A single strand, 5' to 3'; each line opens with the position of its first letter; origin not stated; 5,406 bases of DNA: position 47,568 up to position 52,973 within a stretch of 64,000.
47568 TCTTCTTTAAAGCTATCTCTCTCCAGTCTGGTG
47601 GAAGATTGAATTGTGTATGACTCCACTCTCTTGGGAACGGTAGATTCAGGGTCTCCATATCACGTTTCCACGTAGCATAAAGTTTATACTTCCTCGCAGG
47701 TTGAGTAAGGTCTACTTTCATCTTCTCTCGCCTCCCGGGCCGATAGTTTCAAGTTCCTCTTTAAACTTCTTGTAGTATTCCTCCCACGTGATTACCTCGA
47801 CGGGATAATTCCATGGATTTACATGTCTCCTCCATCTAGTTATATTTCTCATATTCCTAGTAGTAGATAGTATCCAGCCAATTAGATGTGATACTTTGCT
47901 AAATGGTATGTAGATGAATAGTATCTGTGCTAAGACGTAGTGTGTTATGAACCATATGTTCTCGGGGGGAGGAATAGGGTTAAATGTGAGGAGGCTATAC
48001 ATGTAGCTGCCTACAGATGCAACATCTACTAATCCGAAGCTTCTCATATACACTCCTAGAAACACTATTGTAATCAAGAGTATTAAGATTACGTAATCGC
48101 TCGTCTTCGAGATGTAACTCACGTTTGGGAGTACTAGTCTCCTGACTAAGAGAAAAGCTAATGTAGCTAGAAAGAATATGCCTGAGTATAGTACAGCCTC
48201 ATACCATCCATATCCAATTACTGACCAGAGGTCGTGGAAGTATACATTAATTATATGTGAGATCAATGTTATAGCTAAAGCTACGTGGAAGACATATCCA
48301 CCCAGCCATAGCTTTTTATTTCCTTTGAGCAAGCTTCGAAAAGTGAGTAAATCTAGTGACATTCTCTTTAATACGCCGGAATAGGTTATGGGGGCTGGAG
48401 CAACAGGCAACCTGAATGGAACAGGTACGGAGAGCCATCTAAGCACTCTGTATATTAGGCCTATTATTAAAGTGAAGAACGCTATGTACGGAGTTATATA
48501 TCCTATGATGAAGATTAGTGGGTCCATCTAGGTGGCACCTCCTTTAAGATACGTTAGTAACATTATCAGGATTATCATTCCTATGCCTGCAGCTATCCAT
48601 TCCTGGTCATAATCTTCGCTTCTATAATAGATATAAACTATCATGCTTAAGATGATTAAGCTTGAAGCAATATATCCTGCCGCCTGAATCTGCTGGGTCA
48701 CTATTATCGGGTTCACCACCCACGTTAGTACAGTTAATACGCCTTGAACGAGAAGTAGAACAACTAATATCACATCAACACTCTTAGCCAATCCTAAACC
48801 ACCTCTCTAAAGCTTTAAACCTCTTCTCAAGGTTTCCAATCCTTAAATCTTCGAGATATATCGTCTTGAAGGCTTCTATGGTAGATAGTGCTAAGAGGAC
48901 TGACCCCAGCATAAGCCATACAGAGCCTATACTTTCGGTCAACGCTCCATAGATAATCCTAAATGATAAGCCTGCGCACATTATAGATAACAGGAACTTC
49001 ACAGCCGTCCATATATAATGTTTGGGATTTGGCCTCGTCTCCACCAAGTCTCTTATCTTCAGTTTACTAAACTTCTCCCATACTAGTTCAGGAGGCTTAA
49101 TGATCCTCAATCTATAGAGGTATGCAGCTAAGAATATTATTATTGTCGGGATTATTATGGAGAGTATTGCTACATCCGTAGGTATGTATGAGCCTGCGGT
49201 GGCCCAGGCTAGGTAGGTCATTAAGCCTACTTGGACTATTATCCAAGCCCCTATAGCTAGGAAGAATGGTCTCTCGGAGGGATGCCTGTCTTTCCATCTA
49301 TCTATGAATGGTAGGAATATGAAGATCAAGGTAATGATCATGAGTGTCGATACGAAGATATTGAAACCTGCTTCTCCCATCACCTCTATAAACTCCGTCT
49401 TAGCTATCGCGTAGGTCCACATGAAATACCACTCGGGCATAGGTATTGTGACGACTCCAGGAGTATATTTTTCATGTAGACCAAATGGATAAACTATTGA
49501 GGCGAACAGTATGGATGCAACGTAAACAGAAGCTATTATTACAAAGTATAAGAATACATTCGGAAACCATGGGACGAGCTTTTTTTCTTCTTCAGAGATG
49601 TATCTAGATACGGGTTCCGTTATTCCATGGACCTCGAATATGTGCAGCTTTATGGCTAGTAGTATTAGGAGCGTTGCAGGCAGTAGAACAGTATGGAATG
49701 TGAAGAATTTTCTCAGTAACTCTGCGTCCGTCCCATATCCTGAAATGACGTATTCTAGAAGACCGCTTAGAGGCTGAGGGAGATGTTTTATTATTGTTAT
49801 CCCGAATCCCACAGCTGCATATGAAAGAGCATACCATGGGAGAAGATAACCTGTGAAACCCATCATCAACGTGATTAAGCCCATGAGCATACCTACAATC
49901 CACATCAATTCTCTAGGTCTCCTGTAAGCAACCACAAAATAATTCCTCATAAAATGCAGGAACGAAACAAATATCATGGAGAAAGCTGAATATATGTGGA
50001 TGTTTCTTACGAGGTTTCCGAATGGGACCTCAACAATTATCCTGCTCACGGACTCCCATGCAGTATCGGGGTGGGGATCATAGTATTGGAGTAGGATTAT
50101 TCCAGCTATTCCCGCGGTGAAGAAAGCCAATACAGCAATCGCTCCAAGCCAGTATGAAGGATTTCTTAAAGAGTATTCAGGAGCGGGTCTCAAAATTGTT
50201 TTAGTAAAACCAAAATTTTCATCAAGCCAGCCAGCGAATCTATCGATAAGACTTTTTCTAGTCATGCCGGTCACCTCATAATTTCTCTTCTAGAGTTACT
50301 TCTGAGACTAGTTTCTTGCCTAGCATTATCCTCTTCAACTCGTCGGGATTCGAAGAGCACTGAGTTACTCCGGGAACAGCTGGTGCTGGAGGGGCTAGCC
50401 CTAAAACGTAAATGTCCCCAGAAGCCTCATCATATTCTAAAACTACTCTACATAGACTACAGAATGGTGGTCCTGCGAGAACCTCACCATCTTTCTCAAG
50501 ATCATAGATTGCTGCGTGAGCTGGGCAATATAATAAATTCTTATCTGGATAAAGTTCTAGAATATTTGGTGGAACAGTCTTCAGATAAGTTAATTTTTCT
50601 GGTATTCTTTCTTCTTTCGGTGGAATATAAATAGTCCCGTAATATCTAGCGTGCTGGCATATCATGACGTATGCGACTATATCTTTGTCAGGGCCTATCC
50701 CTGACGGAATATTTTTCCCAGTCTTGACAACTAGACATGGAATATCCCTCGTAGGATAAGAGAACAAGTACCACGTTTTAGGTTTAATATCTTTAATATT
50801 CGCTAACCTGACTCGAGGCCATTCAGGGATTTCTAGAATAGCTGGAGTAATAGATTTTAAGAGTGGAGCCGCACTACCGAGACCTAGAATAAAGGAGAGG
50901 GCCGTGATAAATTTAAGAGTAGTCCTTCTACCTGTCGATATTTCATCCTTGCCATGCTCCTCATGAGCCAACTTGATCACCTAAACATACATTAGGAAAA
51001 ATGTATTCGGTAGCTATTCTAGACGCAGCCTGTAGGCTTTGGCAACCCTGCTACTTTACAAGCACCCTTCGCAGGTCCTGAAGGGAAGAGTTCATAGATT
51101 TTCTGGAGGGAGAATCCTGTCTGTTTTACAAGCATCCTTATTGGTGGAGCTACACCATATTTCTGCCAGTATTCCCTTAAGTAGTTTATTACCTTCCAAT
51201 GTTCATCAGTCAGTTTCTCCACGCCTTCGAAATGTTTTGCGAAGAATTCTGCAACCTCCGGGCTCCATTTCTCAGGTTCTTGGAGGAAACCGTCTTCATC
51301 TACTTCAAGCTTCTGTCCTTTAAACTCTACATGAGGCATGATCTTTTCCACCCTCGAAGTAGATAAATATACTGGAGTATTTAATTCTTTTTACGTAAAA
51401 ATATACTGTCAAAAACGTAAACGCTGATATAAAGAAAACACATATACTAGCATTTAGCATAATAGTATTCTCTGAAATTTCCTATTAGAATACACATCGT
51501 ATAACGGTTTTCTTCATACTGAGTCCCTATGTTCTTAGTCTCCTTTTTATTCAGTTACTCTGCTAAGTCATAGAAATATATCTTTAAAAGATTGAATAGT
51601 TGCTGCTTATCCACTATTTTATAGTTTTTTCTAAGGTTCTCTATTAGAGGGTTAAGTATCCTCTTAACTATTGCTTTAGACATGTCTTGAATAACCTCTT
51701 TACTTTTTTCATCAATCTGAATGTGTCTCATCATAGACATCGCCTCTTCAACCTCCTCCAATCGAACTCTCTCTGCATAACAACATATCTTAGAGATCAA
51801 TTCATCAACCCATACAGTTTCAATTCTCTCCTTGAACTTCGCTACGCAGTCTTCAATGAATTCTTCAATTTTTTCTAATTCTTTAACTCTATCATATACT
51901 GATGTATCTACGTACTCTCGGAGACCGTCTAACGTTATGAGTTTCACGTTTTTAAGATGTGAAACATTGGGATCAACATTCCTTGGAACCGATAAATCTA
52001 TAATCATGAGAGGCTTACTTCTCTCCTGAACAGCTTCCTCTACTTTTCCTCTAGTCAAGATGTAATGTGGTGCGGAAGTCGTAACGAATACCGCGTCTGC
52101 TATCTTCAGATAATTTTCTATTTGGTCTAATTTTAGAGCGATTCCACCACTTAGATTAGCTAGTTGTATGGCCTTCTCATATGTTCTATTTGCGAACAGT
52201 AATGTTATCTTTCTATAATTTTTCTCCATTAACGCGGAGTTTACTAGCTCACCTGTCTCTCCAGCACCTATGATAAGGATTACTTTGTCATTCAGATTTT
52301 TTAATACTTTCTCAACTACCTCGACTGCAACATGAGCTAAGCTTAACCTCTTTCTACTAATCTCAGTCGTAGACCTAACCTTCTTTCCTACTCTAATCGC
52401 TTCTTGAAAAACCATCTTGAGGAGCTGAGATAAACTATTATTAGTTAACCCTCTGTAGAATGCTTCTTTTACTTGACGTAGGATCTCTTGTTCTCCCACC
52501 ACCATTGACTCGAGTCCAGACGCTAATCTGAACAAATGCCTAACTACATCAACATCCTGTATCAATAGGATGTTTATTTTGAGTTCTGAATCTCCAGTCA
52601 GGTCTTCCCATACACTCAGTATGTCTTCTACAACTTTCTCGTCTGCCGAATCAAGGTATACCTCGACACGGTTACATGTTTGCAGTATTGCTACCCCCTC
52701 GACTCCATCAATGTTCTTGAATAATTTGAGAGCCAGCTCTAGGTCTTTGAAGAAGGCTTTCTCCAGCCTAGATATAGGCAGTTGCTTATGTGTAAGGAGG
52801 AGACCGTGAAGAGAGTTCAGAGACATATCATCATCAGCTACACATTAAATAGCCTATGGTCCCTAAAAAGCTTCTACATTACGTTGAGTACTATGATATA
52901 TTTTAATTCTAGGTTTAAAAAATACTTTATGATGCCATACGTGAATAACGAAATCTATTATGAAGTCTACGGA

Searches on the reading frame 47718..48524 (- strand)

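Call 64: search_protein_families(library=pfam, proteins=[window:47718-48524:-], max_evalue=0.00001)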
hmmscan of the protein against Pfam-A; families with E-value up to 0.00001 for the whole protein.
window:47718-48524:- (268 aa): 1 family
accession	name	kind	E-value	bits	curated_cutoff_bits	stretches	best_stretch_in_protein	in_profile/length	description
PF02665.19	Nitrate_red_gam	-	2.9e-15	56.9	22.9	1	64-217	36-202/217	Nitrate reductase gamma subunit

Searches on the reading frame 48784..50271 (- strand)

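Call 64: search_protein_families(library=pfam, proteins=[window:48784-50271:-], max_evalue=0.00001)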
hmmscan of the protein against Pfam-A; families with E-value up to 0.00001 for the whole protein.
window:48784-50271:- (495 aa): 3 families
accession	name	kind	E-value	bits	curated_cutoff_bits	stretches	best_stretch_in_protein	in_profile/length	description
PF13631.11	Cytochrom_B_N_2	-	6.2e-31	108.1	27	1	99-260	3-161/169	Cytochrome b(N-terminal)/b6/petB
PF00033.24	Cytochrome_B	-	4.3e-30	105.4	27.2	1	39-215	13-186/189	Cytochrome b/b6/petB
PF00032.22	Cytochrom_B_C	-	4.1e-06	27.4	20.7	1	278-371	12-93/102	Cytochrome b(C-terminal)/b6/petD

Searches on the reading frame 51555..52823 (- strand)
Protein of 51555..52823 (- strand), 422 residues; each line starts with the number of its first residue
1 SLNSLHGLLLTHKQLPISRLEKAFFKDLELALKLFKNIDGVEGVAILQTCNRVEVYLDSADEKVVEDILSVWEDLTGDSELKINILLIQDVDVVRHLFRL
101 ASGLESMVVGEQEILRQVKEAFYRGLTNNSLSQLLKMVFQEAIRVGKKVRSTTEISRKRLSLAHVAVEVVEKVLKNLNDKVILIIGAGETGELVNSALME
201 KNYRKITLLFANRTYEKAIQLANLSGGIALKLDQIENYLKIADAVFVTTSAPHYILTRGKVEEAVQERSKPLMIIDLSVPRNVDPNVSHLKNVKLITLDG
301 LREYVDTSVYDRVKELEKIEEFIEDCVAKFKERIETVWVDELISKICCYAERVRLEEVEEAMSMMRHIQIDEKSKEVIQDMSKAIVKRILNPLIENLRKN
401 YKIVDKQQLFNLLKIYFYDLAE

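Call 64: search_protein_families(library=pfam, proteins=[window:51555-52823:-], max_evalue=0.00001)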
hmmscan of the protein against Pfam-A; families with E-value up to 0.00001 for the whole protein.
window:51555-52823:- (422 aa): 3 families
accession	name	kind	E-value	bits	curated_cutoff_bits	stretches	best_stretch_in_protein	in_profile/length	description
PF05201.20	GlutR_N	-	6.7e-38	130.3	27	1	10-153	3-151/151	Glutamyl-tRNAGlu reductase, N-terminal domain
PF01488.26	Shikimate_DH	-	3.6e-37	128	24.3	1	169-303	2-137/138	Shikimate / quinate 5-dehydrogenase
PF00745.25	GlutR_dimer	-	4.2e-13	49.9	22.9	1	318-415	1-95/99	Glutamyl-tRNAGlu reductase, dimerisation domain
